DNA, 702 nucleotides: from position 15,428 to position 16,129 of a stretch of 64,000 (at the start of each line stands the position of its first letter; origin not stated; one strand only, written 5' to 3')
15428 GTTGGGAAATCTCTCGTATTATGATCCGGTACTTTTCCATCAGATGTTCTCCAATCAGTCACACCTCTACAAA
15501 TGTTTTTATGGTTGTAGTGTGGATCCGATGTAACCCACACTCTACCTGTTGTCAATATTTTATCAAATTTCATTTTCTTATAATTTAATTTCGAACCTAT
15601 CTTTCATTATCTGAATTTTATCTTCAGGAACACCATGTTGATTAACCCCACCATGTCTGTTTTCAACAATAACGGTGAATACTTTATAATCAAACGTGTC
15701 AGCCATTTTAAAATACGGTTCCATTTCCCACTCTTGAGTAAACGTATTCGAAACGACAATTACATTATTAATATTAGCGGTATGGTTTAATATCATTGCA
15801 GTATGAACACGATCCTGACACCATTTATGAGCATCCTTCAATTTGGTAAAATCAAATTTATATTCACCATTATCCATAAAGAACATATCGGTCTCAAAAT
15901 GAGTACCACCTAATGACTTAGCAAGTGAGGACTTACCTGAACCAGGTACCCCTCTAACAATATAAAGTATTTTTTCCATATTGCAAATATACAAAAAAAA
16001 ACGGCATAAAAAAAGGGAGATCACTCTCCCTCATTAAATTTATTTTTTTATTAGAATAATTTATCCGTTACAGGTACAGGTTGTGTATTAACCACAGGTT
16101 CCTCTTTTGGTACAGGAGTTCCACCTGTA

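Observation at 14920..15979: Split Pnkp-like RNA end-healing pair (P-loop kinase + calcineurin-like phosphoesterase) next to an HExxH protein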

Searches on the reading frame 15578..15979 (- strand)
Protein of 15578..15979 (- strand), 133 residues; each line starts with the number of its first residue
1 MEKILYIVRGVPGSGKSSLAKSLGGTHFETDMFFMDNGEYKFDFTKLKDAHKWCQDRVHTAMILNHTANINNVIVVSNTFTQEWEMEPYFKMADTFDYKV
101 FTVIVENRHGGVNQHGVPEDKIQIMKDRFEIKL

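Call 3: search_protein_families(library=pfam, proteins=[window:15578-15979:-], max_evalue=0.01)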
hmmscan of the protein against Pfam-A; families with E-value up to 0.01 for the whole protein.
window:15578-15979:- (133 aa): 3 families
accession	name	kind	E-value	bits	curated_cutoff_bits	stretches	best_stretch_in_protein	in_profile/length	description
PF13671.12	AAA_33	-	9.9e-09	36.1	27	1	5-106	1-105/143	AAA domain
PF13238.12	AAA_18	-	0.00059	20.7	29.4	1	7-82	2-83/128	AAA domain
PF00005.33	ABC_tran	-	0.00088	20.3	25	1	7-94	15-93/137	ABC transporter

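Call 4: search_protein_families(library=phrogs, proteins=[window:15578-15979:-], max_evalue=0.001)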
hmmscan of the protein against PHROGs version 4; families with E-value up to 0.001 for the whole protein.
window:15578-15979:- (133 aa): 3 families
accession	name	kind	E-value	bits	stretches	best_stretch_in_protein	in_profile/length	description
phrog_2071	-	other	1.8e-36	127.4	1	1-130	14-142/282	ATPase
phrog_505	-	other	0.00012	22.6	1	4-107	3-115/295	polynucleotide kinase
phrog_7485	-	unknown function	0.00016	21.7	1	3-39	227-262/430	-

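Call 5: search_solved_structures(query=window:15578-15979:-, max_evalue=1, show_alignments=3)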
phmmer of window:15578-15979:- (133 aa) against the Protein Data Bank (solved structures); distinct sequences matched with E-value up to 1: 2.
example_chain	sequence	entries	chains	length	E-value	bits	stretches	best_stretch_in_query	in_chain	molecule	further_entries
4uu2_A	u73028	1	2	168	0.52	13.4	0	79-109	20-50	FERULIC ACID DECARBOXYLASE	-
4uu3_A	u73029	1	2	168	0.56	13.3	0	79-109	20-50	FERULIC ACID DECARBOXYLASE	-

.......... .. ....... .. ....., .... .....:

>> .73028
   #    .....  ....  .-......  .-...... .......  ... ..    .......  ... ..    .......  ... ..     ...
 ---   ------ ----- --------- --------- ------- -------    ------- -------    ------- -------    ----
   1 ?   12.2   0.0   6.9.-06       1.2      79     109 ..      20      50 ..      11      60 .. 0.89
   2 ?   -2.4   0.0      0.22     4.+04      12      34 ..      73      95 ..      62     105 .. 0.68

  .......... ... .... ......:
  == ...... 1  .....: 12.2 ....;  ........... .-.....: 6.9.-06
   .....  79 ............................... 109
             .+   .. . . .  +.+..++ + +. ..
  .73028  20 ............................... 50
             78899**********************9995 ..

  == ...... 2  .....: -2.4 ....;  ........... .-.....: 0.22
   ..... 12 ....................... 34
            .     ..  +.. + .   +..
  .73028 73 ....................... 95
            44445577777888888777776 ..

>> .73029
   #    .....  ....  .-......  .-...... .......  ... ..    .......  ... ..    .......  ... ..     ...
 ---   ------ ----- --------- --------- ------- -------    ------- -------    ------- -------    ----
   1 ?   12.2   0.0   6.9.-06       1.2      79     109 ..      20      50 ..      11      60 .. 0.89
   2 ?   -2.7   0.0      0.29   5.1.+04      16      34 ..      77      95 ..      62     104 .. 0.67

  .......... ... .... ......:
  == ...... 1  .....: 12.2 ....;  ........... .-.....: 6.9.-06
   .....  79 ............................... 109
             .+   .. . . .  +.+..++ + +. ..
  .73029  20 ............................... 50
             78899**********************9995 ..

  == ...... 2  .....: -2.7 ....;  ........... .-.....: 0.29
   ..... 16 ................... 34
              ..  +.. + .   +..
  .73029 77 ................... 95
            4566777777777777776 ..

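Call 8: search_protein_families(library=ncbifam, proteins=[window:15578-15979:-], max_evalue=0.01)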
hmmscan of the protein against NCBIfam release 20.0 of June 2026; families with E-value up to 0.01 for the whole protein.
window:15578-15979:- (133 aa): 5 families
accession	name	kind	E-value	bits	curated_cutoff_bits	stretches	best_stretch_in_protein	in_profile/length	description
NF005257.0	PRK06762.3-2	equivalog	0.00076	19.2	202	1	5-101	7-101/170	hypothetical protein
TIGR02315.1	ABC_phnC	equivalog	0.0012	18.4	266.1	1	8-91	33-112/243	phosphonate ABC transporter ATP-binding protein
NF005576.0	PRK07261.1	equivalog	0.0024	17.7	224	1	9-62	6-56/171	DNA topology modulation protein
NF005258.0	PRK06762.3-3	equivalog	0.0029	17.6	344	1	5-106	4-103/164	hypothetical protein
NF005994.0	PRK08118.1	equivalog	0.0035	17.4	215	1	1-49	1-46/172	DNA topology modulation protein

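Call 11: search_dna_similar(query=window:15578-15979:-, collection=phages, mode=protein, max_rows=40, max_evalue=0.001)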
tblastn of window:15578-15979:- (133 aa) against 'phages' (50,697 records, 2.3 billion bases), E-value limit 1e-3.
Records with a match: 617; places in all: 618; records where one place covers at least 80% of the query: 491.
Best place of each record, by identity: <60% 617.
By first word of the organism name: Escherichia 198; Pseudomonas 173; Vibrio 89; Klebsiella 36; Acinetobacter 24; Campylobacter 23; Salmonella 14; Aeromonas 13; Cronobacter 7; Erwinia 6; and 19 more.
By host as written in the record: Escherichia coli 57; - 55; Pseudomonas aeruginosa 50; Vibrio harveyi BAA-1116 36; Escherichia coli K-12 MG1655 26; Pseudomonas aeruginosa PAO1 25; Campylobacter jejuni 21; Pseudomonas syringae pv. actinidiae 18; and 161 more.
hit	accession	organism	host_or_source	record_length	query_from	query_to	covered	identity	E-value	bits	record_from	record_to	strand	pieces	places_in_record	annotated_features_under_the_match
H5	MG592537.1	Vibrio phage 1.170.O._10N.261.52.C3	Vibrio sp.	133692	1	133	100%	47.1%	1e-24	103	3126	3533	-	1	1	AAA domain protein | hypothetical protein (x2)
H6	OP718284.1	Aeromonas phage vB_AceP_PAc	Aeromonas caviae AC-CY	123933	3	133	98%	47.4%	2e-25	105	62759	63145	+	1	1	AAA ATPase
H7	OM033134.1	Aeromonas phage phiA009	Aeromonas sp.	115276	3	133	98%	47.1%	2e-23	100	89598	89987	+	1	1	ATPase AAA | putative RNA ligase 1/tail attachment protein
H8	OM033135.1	Aeromonas phage phiA019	Aeromonas sp.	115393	3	133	98%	47.1%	2e-23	100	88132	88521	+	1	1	ATPase AAA | putative RNA ligase 1/tail attachment protein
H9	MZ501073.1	Escherichia phage HeinrichReichert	Escherichia coli K-12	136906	1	133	100%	44.9%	3e-19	88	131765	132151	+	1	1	polynucleotide kinase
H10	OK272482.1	Escherichia phage JLBYU08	Escherichia coli K-12 MG1655 del ...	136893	1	133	100%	44.9%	3e-19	87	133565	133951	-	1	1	putative AAA family ATPase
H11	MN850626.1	Escherichia phage nimi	Escherichia coli K-12 MG1655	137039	1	133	100%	44.9%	3e-19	87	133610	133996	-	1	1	putative phosphoesterase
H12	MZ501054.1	Escherichia phage CarlMeissner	Escherichia coli K-12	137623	1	133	100%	44.9%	3e-19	87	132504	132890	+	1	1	polynucleotide kinase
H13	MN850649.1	Escherichia phage nomine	Escherichia coli K-12 MG1655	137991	1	133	100%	44.9%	3e-19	87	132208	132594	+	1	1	putative phosphoesterase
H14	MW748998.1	Escherichia phage vB_EcoM_SophiaRose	Escherichia coli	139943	1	133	100%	44.9%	3e-19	87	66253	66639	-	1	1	putative ATP-binding protein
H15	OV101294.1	Escherichia phage vB_Eco_Alma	-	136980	1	133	100%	44.9%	4e-19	87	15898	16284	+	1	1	putative NEDD4-binding protein 2 [Erwinia phage Hena1]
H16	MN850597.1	Escherichia phage isim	Escherichia coli K-12 MG1655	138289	1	133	100%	44.9%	4e-19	87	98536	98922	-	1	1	putative phosphoesterase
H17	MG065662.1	Campylobacter phage A142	Campylobacter jejuni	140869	1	133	100%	44.2%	2e-19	88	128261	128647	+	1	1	record has no annotation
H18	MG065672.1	Campylobacter phage A141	Campylobacter jejuni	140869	1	133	100%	44.2%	2e-19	88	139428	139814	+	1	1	record has no annotation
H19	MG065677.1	Campylobacter phage A13b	Campylobacter jejuni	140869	1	133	100%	44.2%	2e-19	88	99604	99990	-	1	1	record has no annotation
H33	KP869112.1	Escherichia coli O157 typing phage 14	Escherichia coli O157:H7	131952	1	133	100%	44.2%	8e-19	86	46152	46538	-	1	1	hypothetical protein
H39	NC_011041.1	Escherichia phage V5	Escherichia coli O157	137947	1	133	100%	44.2%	8e-19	86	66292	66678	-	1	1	ATPase | promoter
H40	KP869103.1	Escherichia coli O157 typing phage 5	Escherichia coli O157:H7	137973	1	133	100%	44.2%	8e-19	86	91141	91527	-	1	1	hypothetical protein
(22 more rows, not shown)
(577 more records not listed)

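Call 13: get_annotated_region(hit=H39, flank=5000)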
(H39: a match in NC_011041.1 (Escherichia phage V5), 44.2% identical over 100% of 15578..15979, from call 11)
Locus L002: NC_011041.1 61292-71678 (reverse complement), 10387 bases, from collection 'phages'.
description: Escherichia coli bacteriophage rv5, complete sequence.
organism: Escherichia phage V5 (NCBI taxid 399183)
taxonomy: Viruses; Duplodnaviria; Heunggongvirae; Uroviricota; Caudoviricetes; Vequintavirinae; Vequintavirus; Vequintavirus V5
host: Escherichia coli O157; source: -; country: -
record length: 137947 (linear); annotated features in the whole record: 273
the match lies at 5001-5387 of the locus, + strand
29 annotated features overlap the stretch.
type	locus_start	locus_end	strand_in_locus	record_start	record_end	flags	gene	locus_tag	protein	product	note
CDS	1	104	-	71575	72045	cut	-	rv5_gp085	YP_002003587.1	endolysin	ORF 89; similar to Shigella flexneri phage V lysin in NP_599082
CDS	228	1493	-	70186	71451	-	-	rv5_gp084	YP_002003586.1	ATP-dependent DNA ligase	ORF 88; similar to Salmonella phage Felix O1 DNA ligase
CDS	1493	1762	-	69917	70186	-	-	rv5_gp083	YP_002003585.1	hypothetical protein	ORF 87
CDS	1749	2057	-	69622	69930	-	-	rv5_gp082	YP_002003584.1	hypothetical protein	ORF 86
CDS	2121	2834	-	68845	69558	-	-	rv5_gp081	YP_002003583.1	nucleotide pyrophosphohydrolase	ORF 85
CDS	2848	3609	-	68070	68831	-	-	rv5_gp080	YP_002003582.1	Sir2 (NAD-dependent deacetylase)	ORF 84; similar to Escherichia coli phage T5 putative Sir2-like protein in YP_006930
CDS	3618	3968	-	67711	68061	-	-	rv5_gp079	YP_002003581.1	hypothetical protein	ORF 83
CDS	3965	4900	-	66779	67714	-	-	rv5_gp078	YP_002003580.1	RNA ligase 1 and tail attachment protein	ORF 82; similar to Escherichia coli phage T4 RnlA RNA ligase 1 and tail fiber attachment catalyst in NP_049839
CDS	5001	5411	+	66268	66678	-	-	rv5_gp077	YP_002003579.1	ATPase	ORF 81; similar to Vibrio vulnificus hypothetical protein in NP_934407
regulatory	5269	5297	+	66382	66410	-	-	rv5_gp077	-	promoter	Sigma70-type promoter; P80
CDS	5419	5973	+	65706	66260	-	-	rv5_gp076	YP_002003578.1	phosphoesterase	ORF 80; similar to Sinorhizobium meliloti hypothetical protein in NP_436924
regulatory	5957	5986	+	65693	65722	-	-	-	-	promoter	Sigma70-type promoter; P76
CDS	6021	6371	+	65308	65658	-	-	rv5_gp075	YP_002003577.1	replication initiation protein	ORF 79; similar to amino terminus of Streptomyces avermitilis GntR-family transcriptional regulator in NP_828176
CDS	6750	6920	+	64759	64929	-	-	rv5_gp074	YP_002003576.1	hypothetical protein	ORF 78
CDS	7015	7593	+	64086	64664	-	-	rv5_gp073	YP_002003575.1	hypothetical protein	ORF 77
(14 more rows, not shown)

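Call 14: get_annotated_region(hit=H7, flank=5000)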
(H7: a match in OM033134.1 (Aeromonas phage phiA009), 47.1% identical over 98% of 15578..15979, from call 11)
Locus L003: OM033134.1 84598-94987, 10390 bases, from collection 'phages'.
description: Aeromonas phage phiA009, complete genome.
organism: Aeromonas phage phiA009 (NCBI taxid 2904307)
taxonomy: Viruses; Duplodnaviria; Heunggongvirae; Uroviricota; Caudoviricetes; Plateaulakevirus
host: Aeromonas sp.; source: -; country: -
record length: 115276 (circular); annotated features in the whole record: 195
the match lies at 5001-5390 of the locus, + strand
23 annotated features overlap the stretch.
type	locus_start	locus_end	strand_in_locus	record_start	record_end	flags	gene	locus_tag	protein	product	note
CDS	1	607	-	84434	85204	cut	-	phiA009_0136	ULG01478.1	site-specific DNA-methyltransferase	-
CDS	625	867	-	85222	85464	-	-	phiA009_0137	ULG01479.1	hypothetical protein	-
CDS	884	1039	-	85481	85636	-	-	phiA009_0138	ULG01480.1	hypothetical protein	-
CDS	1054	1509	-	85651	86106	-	-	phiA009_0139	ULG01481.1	hypothetical protein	-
CDS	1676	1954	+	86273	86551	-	-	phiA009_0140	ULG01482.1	hypothetical protein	-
CDS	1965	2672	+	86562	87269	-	-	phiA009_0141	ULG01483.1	hypothetical protein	-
CDS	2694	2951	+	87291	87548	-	-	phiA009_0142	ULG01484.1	hypothetical protein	-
CDS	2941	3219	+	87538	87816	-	-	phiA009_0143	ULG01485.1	hypothetical protein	-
CDS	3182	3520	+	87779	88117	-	-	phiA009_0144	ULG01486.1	hypothetical protein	-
CDS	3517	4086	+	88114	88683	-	-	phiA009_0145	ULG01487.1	hypothetical protein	-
CDS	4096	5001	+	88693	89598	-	-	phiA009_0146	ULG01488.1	putative RNA ligase 1/tail attachment protein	-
CDS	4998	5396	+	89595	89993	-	-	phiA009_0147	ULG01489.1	ATPase AAA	-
CDS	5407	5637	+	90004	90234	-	-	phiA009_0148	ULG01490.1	hypothetical protein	-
CDS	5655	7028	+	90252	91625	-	-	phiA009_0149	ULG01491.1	putative DNA ligase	-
CDS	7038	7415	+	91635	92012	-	dut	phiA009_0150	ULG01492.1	deoxyuridine 5'-triphosphate nucleotidohydrolase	-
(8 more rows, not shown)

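Call 22: find_homologous_proteins(query=window:15578-15979:-, max_evalue=0.00001)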
Query window:15578-15979:- (133 aa): 7998 proteins with E <= 0.00001 among 8000 candidates; the best 120 are listed.
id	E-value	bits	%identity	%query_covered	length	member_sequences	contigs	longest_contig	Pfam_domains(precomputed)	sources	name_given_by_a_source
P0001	1.5e-75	269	87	100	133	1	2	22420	PF13671.13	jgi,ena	jgi:predicted kinase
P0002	8.7e-74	263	86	100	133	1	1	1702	PF13671.13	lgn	-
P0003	2.3e-73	262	84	100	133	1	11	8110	PF13671.13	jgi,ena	jgi:hypothetical protein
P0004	3.9e-73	261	85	100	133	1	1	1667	PF13671.13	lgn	-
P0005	8.5e-73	260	83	100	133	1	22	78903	PF13671.13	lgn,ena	-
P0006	1.2e-72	260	83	100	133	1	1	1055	PF13671.13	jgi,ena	-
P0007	1.2e-72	260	83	100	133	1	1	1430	PF13671.13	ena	-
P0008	1.7e-72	259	83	100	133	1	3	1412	PF13671.13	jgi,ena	jgi:predicted kinase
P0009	1.7e-72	259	83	100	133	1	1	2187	PF13671.13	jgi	-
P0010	2.3e-72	259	82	100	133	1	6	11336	PF13671.13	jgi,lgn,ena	jgi:predicted kinase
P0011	2.4e-72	259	83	100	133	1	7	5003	PF13671.13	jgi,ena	-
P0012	3.2e-72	258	82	100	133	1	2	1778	PF13671.13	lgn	-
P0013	4.0e-72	258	84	100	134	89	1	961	PF13671.13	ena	-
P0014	6.1e-72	258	81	100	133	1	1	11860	PF13671.13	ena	-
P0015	6.1e-72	258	83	100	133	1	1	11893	PF13671.13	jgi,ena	jgi:adenylate kinase family enzyme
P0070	4.6e-67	242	79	100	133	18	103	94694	PF13671.13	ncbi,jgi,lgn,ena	jgi:predicted kinase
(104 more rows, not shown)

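Call 24: find_encoding_contigs(protein=P0070, flank=8000, max_places=4)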
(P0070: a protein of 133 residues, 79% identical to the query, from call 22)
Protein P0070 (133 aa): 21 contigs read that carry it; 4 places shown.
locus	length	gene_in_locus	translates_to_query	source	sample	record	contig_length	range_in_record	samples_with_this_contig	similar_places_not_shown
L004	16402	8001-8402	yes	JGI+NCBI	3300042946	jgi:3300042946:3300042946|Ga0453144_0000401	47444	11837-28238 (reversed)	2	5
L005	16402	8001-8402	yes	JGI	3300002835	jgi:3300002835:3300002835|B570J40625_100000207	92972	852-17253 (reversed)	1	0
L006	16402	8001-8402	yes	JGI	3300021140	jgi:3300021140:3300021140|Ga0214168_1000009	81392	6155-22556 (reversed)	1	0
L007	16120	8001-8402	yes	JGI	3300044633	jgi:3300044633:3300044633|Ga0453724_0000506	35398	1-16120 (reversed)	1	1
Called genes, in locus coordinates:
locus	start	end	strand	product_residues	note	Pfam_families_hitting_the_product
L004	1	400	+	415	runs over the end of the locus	PF00535:Glycos_transf_2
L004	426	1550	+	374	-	PF00535:Glycos_transf_2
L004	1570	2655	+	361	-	PF01593:Amino_oxidase, PF13450:NAD_binding_8, PF03275:GLF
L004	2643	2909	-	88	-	-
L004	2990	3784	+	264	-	-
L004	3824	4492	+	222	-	PF00149:Metallophos (weak)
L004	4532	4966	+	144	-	-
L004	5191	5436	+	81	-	-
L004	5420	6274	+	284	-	PF01145:Band_7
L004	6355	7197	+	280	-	-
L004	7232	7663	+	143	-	PF00160:Pro_isomerase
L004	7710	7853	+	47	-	-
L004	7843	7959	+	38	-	-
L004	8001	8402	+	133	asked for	PF13671:AAA_33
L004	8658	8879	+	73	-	-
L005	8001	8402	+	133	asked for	PF13671:AAA_33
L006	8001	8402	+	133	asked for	PF13671:AAA_33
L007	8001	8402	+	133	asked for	PF13671:AAA_33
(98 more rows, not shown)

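Call 28: search_solved_structures(query=A1, max_evalue=1, show_alignments=3)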
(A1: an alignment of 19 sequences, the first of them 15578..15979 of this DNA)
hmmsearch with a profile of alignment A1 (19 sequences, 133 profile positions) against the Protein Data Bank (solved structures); distinct sequences matched with E-value up to 1: 38.
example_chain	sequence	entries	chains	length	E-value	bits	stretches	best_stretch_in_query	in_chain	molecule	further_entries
9d8a_A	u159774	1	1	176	0.0019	21.4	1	1-26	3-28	Rhizopus azygosporus Kinase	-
4gp7_A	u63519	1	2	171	0.0025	21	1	4-105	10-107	Metallophosphoesterase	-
9y3v_K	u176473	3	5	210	0.0053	19.9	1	5-43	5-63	Uridine kinase P10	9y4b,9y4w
3adb_A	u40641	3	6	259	0.0055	19.9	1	3-130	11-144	L-seryl-tRNA(Sec) kinase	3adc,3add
3a4l_A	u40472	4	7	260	0.0075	19.4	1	4-130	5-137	L-seryl-tRNA(Sec) kinase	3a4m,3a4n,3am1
4jst_A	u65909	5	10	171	0.011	18.8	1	4-105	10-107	Metallophosphoesterase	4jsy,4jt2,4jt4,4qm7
4gp6_A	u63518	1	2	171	0.012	18.8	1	4-105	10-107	Metallophosphoesterase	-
4mde_A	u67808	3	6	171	0.016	18.3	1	4-105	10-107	Metallophosphoesterase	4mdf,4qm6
6ln3_A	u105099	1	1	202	0.016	18.3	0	5-26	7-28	Adenylate kinase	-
9drz_A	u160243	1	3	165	0.046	16.9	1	1-25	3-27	p-loop containing nucleoside triphosphatehydrolase protein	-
1ly1_A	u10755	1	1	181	0.047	16.8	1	3-125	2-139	polynucleotide kinase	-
1ltq_A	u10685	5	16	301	0.073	16.2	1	3-104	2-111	POLYNUCLEOTIDE KINASE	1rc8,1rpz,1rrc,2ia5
4loa_A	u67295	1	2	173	0.086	16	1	8-86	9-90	De-novo design amidase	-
3ux8_A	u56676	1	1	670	0.15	15.2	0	6-25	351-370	Excinuclease ABC, A subunit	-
3uie_A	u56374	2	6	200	0.16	15.1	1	5-38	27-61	Adenylyl-sulfate kinase 1, chloroplastic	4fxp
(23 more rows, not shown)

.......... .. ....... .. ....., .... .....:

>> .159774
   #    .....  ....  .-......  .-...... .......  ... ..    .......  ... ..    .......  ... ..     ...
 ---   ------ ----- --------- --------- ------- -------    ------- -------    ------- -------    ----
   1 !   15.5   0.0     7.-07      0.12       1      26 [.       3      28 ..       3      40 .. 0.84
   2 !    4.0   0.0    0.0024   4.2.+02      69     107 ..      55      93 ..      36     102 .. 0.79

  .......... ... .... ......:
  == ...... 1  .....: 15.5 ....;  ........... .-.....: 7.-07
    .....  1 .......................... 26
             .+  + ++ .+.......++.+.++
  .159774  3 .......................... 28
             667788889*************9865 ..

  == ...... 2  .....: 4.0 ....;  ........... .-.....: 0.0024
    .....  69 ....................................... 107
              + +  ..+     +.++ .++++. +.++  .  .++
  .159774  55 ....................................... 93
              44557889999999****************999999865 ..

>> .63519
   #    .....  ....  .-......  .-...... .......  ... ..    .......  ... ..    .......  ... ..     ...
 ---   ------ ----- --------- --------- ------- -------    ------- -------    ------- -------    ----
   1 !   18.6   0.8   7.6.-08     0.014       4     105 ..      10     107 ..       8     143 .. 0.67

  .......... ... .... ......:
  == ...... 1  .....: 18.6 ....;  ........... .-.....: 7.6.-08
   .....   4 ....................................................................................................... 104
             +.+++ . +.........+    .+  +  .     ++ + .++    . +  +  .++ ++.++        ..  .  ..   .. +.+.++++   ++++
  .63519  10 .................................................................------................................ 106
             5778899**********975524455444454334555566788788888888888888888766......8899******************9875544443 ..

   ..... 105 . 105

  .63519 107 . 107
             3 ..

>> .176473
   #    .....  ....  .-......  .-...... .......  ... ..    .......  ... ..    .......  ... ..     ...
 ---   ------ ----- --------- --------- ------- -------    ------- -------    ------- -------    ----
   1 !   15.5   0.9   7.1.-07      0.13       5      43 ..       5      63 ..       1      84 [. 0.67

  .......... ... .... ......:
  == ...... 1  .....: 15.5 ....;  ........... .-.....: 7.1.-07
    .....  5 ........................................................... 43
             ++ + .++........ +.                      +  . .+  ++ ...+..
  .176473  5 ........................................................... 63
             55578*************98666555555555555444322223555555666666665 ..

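Call 32: find_related_loci(query=A1, collection=viral_contigs, flank=10000)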
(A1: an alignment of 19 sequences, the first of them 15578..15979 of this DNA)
Query A1 (133 aa) in viral_contigs; peptide patterns used: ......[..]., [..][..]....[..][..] (x = any residue, [..] = any of these).
600 stretches matched a pattern (row limit reached: there are more); 586 encode a relative of the query (tblastn E <= 1e-3); the best 80 are kept; 80 distinct loci.
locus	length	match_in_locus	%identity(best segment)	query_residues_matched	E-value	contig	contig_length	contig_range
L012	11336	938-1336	95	1-133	1e-86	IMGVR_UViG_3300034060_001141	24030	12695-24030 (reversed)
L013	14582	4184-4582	90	1-133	8e-83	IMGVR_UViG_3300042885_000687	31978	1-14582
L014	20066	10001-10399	90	1-133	8e-83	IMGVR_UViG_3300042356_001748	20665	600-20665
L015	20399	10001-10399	88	1-133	4e-81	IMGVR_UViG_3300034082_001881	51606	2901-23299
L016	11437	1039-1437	88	1-133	4e-81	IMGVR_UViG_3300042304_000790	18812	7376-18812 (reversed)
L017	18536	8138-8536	88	1-133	4e-81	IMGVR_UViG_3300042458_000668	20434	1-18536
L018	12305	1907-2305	88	1-133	4e-81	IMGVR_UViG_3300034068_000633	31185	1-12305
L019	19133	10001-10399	84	1-133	1e-77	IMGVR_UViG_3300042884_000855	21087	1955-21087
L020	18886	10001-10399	84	1-133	1e-77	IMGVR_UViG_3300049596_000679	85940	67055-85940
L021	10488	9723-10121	81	1-133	2e-75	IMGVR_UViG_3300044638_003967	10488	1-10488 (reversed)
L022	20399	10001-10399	76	1-133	5e-72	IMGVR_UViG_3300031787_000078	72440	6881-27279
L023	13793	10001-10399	75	1-133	8e-72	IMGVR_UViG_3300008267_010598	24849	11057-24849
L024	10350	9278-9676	77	1-133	9e-72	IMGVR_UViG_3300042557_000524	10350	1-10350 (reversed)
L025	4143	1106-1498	79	3-133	2e-71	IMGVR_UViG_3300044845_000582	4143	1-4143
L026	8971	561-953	79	3-133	2e-71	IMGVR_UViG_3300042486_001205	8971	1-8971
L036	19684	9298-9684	66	3-131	5e-62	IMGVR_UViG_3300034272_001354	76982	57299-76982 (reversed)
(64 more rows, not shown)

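Call 49: predict_structure(alignment_id=A4)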
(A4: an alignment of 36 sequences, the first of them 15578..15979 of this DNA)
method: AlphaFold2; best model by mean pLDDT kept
length: 133 residues; sequences in the alignment: 36
mean_pLDDT: 84.5   pTM: 0.80
mean pLDDT of the five models: 84.5, 79.7, 77.7, 76.5, 75.5
residues with pLDDT >= 90: 51; 70-90: 67; 50-70: 15; < 50: 0
segments of 3 or more residues with pLDDT < 50: none
pLDDT, mean of each block of 10 residues (from residue 1): 90 86 91 73 81 94 85 89 90 95 78 73 81 62
secondary structure, 60 per line:
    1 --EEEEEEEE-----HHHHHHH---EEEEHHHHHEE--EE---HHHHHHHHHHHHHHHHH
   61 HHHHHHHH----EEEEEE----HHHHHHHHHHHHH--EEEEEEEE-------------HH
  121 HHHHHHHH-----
elements in order: E3-10 H16-22 E26-29 H30-34 H44-68 E73-78 H83-95 E98-105 H119-128
